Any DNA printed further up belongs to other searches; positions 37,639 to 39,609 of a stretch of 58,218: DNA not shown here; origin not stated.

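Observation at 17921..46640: ~29 kb organophosphorus supercluster: three to four importers, two ester hydrolases and C-P lyase in one island-borne block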

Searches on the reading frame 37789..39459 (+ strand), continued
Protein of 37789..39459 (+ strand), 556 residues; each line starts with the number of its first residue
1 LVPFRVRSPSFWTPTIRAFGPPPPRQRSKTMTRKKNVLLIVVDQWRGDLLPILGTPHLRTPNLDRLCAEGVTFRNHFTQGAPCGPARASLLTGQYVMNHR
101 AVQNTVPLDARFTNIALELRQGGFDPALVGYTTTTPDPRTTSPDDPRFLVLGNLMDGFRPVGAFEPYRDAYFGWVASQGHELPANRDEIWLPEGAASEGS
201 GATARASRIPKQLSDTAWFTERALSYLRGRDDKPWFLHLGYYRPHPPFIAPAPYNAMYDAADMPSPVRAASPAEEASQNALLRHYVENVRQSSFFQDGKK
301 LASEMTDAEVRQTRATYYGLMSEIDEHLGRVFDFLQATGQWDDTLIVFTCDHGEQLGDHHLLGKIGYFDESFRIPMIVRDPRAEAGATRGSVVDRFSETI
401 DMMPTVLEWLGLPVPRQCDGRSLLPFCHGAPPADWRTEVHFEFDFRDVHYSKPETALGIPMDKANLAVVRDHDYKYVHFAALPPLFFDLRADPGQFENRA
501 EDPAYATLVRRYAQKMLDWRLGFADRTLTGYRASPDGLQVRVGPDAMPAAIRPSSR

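Call 25: find_related_loci(query=A1, collection=genome_contigs, flank=10000)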
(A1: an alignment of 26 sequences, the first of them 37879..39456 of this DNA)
Query A1 (526 aa) in genome_contigs; peptide patterns used: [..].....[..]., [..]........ (x = any residue, [..] = any of these).
599 stretches matched a pattern (row limit reached: there are more); 317 encode a relative of the query (tblastn E <= 1e-3); the best 80 are kept; 80 distinct loci.
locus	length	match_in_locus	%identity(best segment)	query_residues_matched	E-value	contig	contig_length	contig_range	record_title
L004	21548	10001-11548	81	1-515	0e+0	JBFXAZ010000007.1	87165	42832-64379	MAG: Reyranellaceae bacterium isolate CA_2019_TPBS_34 NODE_2147_length_87165_cov_5.066155_TPBS, whole genome shotgun seq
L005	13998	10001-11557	80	1-518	0e+0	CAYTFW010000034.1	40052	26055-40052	MAG TPA_asm: uncultured Rhizobiaceae bacterium isolate binchicken_co311_107 genome assembly, contig: NODE_1681_length_40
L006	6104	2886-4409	77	1-511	0e+0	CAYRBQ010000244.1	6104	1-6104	MAG TPA_asm: uncultured Reyranella sp. isolate SRP287051_co1_121 genome assembly, contig: NODE_15621_length_6104_cov_8.9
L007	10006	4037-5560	77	1-511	0e+0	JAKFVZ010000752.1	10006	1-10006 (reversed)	MAG: Reyranella sp. isolate D4_Bin_3 D4_0002169, whole genome shotgun sequence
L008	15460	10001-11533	77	1-510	0e+0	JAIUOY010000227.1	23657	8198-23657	MAG: Proteobacteria bacterium isolate REYR2 megahit-bin.38~k141_325807, whole genome shotgun sequence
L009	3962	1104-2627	76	1-511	0e+0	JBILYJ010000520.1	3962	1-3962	MAG: Reyranella sp. isolate ME2018-11-08_3300044516_group8_bin18 Rohwer_bin1919_scaffold_24945_c1, whole genome shotgun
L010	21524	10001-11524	76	1-511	0e+0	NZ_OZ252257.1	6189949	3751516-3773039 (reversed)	MAG: Reyranella sp. isolate 8febbdbb-4aae-4c5c-8ec1-14a8609df2e4 chromosome 1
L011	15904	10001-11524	76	1-511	0e+0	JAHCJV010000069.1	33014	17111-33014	MAG: Enhydrobacter sp. isolate TGS_PRO9 PRO9_69, whole genome shotgun sequence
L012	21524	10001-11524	75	1-511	0e+0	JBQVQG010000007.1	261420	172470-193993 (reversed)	MAG: Reyranella sp. isolate CZ0106C_1 NODE_7_length_261420_cov_6.327482, whole genome shotgun sequence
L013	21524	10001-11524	76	1-511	0e+0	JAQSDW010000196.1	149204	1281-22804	MAG: Reyranella sp. isolate D1-2020 MAG005 NODE_60_length_149204_cov_9.581740, whole genome shotgun sequence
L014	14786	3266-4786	77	3-511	0e+0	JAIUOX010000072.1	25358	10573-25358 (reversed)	MAG: Proteobacteria bacterium isolate REYR1 spades-bin.99~NODE_2490_length_25358_cov_1.26345, whole genome shotgun seque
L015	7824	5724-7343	72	1-526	0e+0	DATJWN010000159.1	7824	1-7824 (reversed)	MAG TPA_asm: Reyranella sp. isolate SMAG_U15100 k141_3327976, whole genome shotgun sequence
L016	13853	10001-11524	74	1-511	0e+0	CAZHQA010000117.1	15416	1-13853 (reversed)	MAG TPA_asm: uncultured Reyranella sp. isolate binchicken_co50_192 genome assembly, contig: NODE_4440_length_15416_cov_9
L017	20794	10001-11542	76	1-514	0e+0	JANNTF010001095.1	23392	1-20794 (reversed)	MAG: Alphaproteobacteria bacterium isolate SOY_31_concoct_297_sub SOY_31_k141_121061, whole genome shotgun sequence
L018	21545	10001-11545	76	1-512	0e+0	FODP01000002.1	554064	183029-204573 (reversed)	Rhodospirillales bacterium URHD0017 genome assembly, contig: N556DRAFT_scaffold00002.2, whole genome shotgun sequence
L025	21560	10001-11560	74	1-518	0e+0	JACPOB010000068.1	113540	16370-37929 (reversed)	MAG: Rhodospirillales bacterium isolate NC_groundwater_590_Pr5_B-0.1um_66_106 alan_book_18_scaffold_67373, whole genome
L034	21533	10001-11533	73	1-512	0e+0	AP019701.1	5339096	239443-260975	Stella sp. ATCC 35155 DNA, complete genome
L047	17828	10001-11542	64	1-512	0e+0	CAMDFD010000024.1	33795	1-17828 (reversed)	MAG: Bordetella parapertussis isolate MsE-30apr19-149 genome assembly, contig: MsE-30apr19-C1502, whole genome shotgun s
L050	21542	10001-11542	64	1-512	0e+0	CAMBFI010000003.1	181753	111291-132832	MAG: Bordetella parapertussis isolate MH-09jul19-210 genome assembly, contig: MH-09jul19-C80, whole genome shotgun seque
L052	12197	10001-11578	62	2-524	0e+0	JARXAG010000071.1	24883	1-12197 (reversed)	MAG: Burkholderiaceae bacterium isolate B02.bin.46 k141_500157, whole genome shotgun sequence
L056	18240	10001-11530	64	4-512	0e+0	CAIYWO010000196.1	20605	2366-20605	MAG: uncultured beta proteobacterium isolate Loclat_bin-02262 genome assembly, contig: bin-02262:196/537, whole genome s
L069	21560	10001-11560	74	1-517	0e+0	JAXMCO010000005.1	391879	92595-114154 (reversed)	MAG: Reyranellaceae bacterium isolate STL-PRO12 C3.205.fa-5, whole genome shotgun sequence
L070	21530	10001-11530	62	3-511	0e+0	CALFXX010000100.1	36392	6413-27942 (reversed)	MAG TPA_asm: uncultured Alcaligenaceae bacterium isolate SRR6231140_bin.29_CONCOCT_v1.1_MAG genome assembly, contig: ERZ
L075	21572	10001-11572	63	1-525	0e+0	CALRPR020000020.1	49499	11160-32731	MAG: Bosea thiooxidans isolate JJ-JE126-44-7-m2-bin31 genome assembly, contig: JJ-R2B1-111-C105, whole genome shotgun se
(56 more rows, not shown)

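Call 61: search_protein_families(library=ncbifam, proteins=[L010:11555-12256:+, L015:4615-5691:-, L010:7679-8659:+, L069:1049-2431:+, L056:16727-17719:-, L012:12746-14122:+, L047:11542-12207:+, L025:3216-4982:-, L075:18645-20084:-], max_evalue=0.00001)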
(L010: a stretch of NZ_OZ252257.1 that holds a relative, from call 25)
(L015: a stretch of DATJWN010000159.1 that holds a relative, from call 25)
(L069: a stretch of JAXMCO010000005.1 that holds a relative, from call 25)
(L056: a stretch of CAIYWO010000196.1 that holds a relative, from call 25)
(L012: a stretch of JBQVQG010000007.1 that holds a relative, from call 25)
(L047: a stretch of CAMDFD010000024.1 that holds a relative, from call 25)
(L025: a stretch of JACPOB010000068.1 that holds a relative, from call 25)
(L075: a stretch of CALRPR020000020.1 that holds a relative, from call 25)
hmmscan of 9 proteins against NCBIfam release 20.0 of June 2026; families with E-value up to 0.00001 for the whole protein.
L010:11555-12256:+ (233 aa): 5 families
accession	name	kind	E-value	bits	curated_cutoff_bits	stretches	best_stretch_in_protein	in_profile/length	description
TIGR02422.1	protocat_beta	equivalog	1.5e-103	345.2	296.4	1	14-232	1-220/220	protocatechuate 3,4-dioxygenase subunit beta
TIGR02423.1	protocat_alph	equivalog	9.3e-31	107.2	126.25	1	70-229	36-189/193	protocatechuate 3,4-dioxygenase subunit alpha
TIGR02465.1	chlorocat_1_2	equivalog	2.6e-17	62.9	359.25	1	42-185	70-215/246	chlorocatechol 1,2-dioxygenase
TIGR02439.1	catechol_proteo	equivalog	7.9e-17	61.1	392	1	69-188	124-248/285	catechol 1,2-dioxygenase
TIGR02438.1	catachol_actin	equivalog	4.1e-12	45.9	404.4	1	68-183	127-247/281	catechol 1,2-dioxygenase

L015:4615-5691:- (358 aa): 21 families
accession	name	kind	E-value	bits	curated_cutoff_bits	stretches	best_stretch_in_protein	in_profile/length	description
NF009714.1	PRK13243.1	equivalog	3.8e-74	250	455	1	58-341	42-329/332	glyoxylate reductase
TIGR01327.1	PGDH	equivalog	2.1e-68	231.4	454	1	51-350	30-326/525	phosphoglycerate dehydrogenase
NF011938.0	PRK15409.1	equivalog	1.7e-54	185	492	1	54-339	38-323/324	glyoxylate/hydroxypyruvate reductase GhrB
NF005069.0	PRK06487.1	equivalog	1.5e-50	172.1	448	1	72-308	58-294/320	2-hydroxyacid dehydrogenase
NF008759.0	PRK11790.1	equivalog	2.2e-45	155.1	404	1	51-306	44-298/410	phosphoglycerate dehydrogenase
NF006263.0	PRK08410.1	equivalog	2.3e-44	152.1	389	1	70-307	50-289/311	D-2-hydroxyacid dehydrogenase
NF000492.1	vanH_gen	exception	1.7e-38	132.5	540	1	41-282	23-255/312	D-lactate dehydrogenase VanH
NF005387.0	PRK06932.1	equivalog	2.3e-38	131.9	492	1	71-307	53-292/314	2-hydroxyacid dehydrogenase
NF005750.0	PRK07574.1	equivalog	8.3e-37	127.1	329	1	73-306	104-338/386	NAD-dependent formate dehydrogenase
NF041369.1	Dhydh_Halo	equivalog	2.3e-34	119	400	1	82-309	54-279/305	D-2-hydroxyacid dehydrogenase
NF000371.1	vanH_Agroup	exception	3.3e-34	118.5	700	1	38-282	25-260/322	VanH-A/VanH-Pt family D-lactate dehydrogenase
NF000128.1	vanH-Sc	exception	4e-30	105.1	650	1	44-282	46-275/337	D-lactate dehydrogenase VanH-Sc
NF000112.1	vanH-Amyco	exception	4.7e-29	101.7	625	1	77-282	87-284/348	VanH-AOV family D-lactate dehydrogenase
NF006374.0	PRK08605.1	subfamily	2.8e-28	99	356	1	84-282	70-266/332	D-lactate dehydrogenase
NF001309.0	PRK00257.1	equivalog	2e-27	96.1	434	1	159-306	113-259/379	4-phosphoerythronate dehydrogenase PdxB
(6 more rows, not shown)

L010:7679-8659:+ (326 aa): 21 families
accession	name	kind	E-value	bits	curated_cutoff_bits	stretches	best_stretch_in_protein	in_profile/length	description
TIGR01327.1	PGDH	equivalog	7.6e-49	166.9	454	1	43-321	32-314/525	phosphoglycerate dehydrogenase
NF009714.1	PRK13243.1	equivalog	3.6e-41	141.6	455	1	20-318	14-323/332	glyoxylate reductase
NF008759.0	PRK11790.1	equivalog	1.2e-40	139.4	404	1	38-319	41-328/410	phosphoglycerate dehydrogenase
NF005069.0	PRK06487.1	equivalog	3.7e-37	128.1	448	1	42-285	39-288/320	2-hydroxyacid dehydrogenase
NF005387.0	PRK06932.1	equivalog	2.9e-29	102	492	1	42-288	35-290/314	2-hydroxyacid dehydrogenase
NF006263.0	PRK08410.1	equivalog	2e-26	93.1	389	1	22-286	16-285/311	D-2-hydroxyacid dehydrogenase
NF011938.0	PRK15409.1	equivalog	2.5e-26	92.5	492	1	61-318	54-319/324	glyoxylate/hydroxypyruvate reductase GhrB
NF041369.1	Dhydh_Halo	equivalog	6.8e-26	91.2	400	1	86-292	68-279/305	D-2-hydroxyacid dehydrogenase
NF000492.1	vanH_gen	exception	5.3e-23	81.6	540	1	73-264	66-254/312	D-lactate dehydrogenase VanH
NF001309.0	PRK00257.1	equivalog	1.2e-21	77.1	434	1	143-288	111-258/379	4-phosphoerythronate dehydrogenase PdxB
NF000112.1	vanH-Amyco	exception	1e-18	67.7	625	1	73-262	95-281/348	VanH-AOV family D-lactate dehydrogenase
NF005750.0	PRK07574.1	equivalog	2.4e-18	66.4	329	1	71-294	112-343/386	NAD-dependent formate dehydrogenase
NF000151.1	vanH-Ac1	exception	3.2e-18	66.1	750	1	37-262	65-288/351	D-lactate dehydrogenase VanH-Ac1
NF000128.1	vanH-Sc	exception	3.7e-18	65.7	650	1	47-262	58-272/337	D-lactate dehydrogenase VanH-Sc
NF000371.1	vanH_Agroup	exception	9e-18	64.5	700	1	73-263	71-258/322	VanH-A/VanH-Pt family D-lactate dehydrogenase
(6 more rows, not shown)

L069:1049-2431:+ (460 aa): 26 families (the best 25 are shown)
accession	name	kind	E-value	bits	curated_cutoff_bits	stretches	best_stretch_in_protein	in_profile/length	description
NF006631.0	PRK09201.1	equivalog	6.8e-212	704.3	461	1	7-459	5-461/466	AtzE family amidohydrolase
TIGR02715.1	amido_AtzE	subfamily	1.4e-203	676.9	425.75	1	11-457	2-452/452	AtzE family amidohydrolase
TIGR00132.1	gatA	equivalog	5.5e-84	282.6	481.1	2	17-312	4-303/466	Asp-tRNA(Asn)/Glu-tRNA(Gln) amidotransferase subunit GatA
NF005460.0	PRK07056.1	subfamily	1e-70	239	447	1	8-451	7-451/457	amidase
NF005687.0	PRK07487.1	subfamily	1.3e-70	238.5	428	1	8-457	7-460/468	amidase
NF004815.0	PRK06169.1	equivalog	1.3e-70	238.3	506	1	7-452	8-458/471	amidase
NF004717.0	PRK06061.1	equivalog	7.7e-69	232.6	498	1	7-452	15-466/483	amidase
NF004816.0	PRK06170.1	equivalog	1.2e-66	225.4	503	1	9-459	12-488/493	amidase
NF005688.0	PRK07488.1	equivalog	4.2e-66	223.8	532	2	6-297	8-286/474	indoleacetamide hydrolase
NF006169.0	PRK08310.1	equivalog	9.9e-65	219.4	391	1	64-451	20-392/395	amidase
NF004766.0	PRK06102.1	equivalog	1.3e-64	219.1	559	1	7-451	6-449/455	amidase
NF009119.0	PRK12470.1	equivalog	5.2e-63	213.7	498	1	9-451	9-450/462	amidase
NF004622.0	PRK05962.1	equivalog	9.9e-63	212.4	463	1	29-451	8-426/431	amidase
NF005565.0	PRK07235.1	subfamily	3.4e-61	207.4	545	2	63-315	81-337/506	amidase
NF006043.0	PRK08186.1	subfamily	7.9e-60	202.9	487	1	7-452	5-447/600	allophanate hydrolase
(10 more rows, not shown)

L056:16727-17719:- (330 aa): 0 families

L012:12746-14122:+ (458 aa): 17 families
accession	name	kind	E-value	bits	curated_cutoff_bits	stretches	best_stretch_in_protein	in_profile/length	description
NF006554.0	PRK09053.1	equivalog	8.5e-142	473.1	595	1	26-439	4-414/453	3-carboxy-cis,cis-muconate cycloisomerase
TIGR02426.1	protocat_pcaB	equivalog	1.3e-109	366.2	355.75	1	31-373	2-338/338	3-carboxy-cis,cis-muconate cycloisomerase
NF052556.1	NtrsucLyaStm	equivalog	1.3e-83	281.4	650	1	34-430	21-427/466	nitrosuccinate lyase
NF006500.1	PRK08937.2-4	subfamily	1.8e-78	264.3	626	1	36-413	15-389/448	adenylosuccinate lyase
NF052536.2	CoM_syn_XcbD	exception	1.9e-77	260.9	600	1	36-422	15-398/443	3-sulfopropionylcysteine synthase XcbD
NF004631.0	PRK05975.1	equivalog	2.9e-67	227.1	371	1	33-371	13-343/352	3-carboxy-cis,cis-muconate cycloisomerase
TIGR00928.1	purB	equivalog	6.1e-52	176.8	326.2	1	41-416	11-384/436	adenylosuccinate lyase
NF006764.0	PRK09285.1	equivalog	1.6e-17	63.1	446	1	119-312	111-306/456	adenylosuccinate lyase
TIGR00838.1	argH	equivalog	7.3e-14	51.6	279.5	1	113-419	88-392/455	argininosuccinate lyase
NF008909.0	PRK12273.1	subfamily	7.3e-14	51.5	510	1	125-422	137-436/474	aspartate ammonia-lyase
TIGR00979.1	fumC_II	equivalog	6.6e-11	41.6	664.75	1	122-240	128-246/458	class II fumarate hydratase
NF009089.0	PRK12425.1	equivalog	2.8e-09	36.3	840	1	121-282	128-287/464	class II fumarate hydratase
TIGR00839.1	aspA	equivalog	5.2e-09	35.5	681.2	1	122-314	129-328/468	aspartate ammonia-lyase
NF052535.1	CoM_syn_XcbC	exception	9.7e-09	34.5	575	1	48-419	33-396/495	2-phosphosulfolactate phosphatase XcbC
NF011092.0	PRK14515.1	subfamily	1.9e-07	30.3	876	1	125-316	141-339/479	aspartate ammonia-lyase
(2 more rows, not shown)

L047:11542-12207:+ (221 aa): 30 families (the best 25 are shown)
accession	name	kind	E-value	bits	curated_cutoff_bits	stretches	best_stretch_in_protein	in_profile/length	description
NF009695.0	PRK13222.1-2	equivalog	1.5e-37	129.3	225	1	10-201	5-199/226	phosphoglycolate phosphatase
TIGR01449.2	PGP_bact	equivalog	9e-34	116.9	180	1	14-203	1-192/213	phosphoglycolate phosphatase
NF009700.0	PRK13226.1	equivalog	9.9e-26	90.8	342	1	12-198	13-197/229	phosphoglycolate phosphatase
NF009804.0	PRK13288.1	equivalog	9.1e-25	87.4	218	1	12-187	4-173/215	pyrophosphatase PpaX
NF009697.0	PRK13222.1-4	equivalog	5.4e-23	81.5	327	1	11-193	7-191/232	phosphoglycolate phosphatase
TIGR01454.1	AHBA_synth_RP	hypoth_equivalog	7.6e-21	74.7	246.65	1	14-188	1-167/205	AHBA synthesis associated protein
TIGR02253.1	CTE7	subfamily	1.6e-20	73.8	169.75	1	12-184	3-183/221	TIGR02253 family HAD-type hydrolase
NF009698.0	PRK13223.1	equivalog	4e-19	68.9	466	1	12-202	14-209/272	phosphoglycolate phosphatase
NF009696.0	PRK13222.1-3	equivalog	3.2e-18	66.2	359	1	11-199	3-190/223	N-acetylmuramic acid 6-phosphate phosphatase MupP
NF009694.0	PRK13222.1-1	equivalog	4e-17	62.4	415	1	73-188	88-205/252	phosphoglycolate phosphatase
TIGR02254.1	YjjG_YfnB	equivalog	2e-15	56.9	159.9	1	87-195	88-196/223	YjjG family noncanonical pyrimidine nucleotidase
TIGR02009.1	PGMB-YQAB-SF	subfamily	4.1e-14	53.2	153.35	1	12-185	2-176/186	beta-phosphoglucomutase family hydrolase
TIGR01990.1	bPGM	equivalog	3.1e-12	46.8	189.4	1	89-180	82-171/187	beta-phosphoglucomutase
NF052576.1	PymNtasePynAStpc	equivalog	1.3e-10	41.2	350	1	82-191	89-196/229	pyrimidine 5'-nucleotidase PynA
TIGR01662.1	HAD-SF-IIIA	subfamily_domain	1.4e-10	41.4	44.6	1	89-195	18-138/141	HAD-IIIA family hydrolase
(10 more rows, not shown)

L025:3216-4982:- (588 aa): 8 families
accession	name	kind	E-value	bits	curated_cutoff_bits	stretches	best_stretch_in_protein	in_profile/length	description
NF009559.0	PRK13016.1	equivalog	0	1095.2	882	1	13-588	3-578/578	L-arabinonate dehydratase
NF004784.0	PRK06131.1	subfamily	1.3e-277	921.9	539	1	13-583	3-572/576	dihydroxy-acid dehydratase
NF009560.0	PRK13017.1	subfamily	1.6e-231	769.7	684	1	13-575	3-579/595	dihydroxy-acid dehydratase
NF002068.0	PRK00911.1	subfamily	3.2e-151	504.6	644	1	35-569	18-553/559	dihydroxy-acid dehydratase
TIGR00110.1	ilvD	equivalog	6.4e-143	477.2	618.15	1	37-569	3-539/543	dihydroxy-acid dehydratase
NF009103.0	PRK12448.1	equivalog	2.3e-94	316.8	710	2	40-373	22-368/616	dihydroxy-acid dehydratase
TIGR01196.1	edd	equivalog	2.4e-61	207.7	708.25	1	108-545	125-570/601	phosphogluconate dehydratase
TIGR03432.1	yjhG_yagF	hypoth_equivalog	2.9e-58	197.4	808.15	2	108-367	127-389/640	YjhG/YagF family D-xylonate dehydratase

L075:18645-20084:- (479 aa): 1 family
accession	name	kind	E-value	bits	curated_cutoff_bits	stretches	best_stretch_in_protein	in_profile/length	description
NF010322.0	PRK13759.1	equivalog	1.9e-07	30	481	0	17-71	22-75/486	arylsulfatase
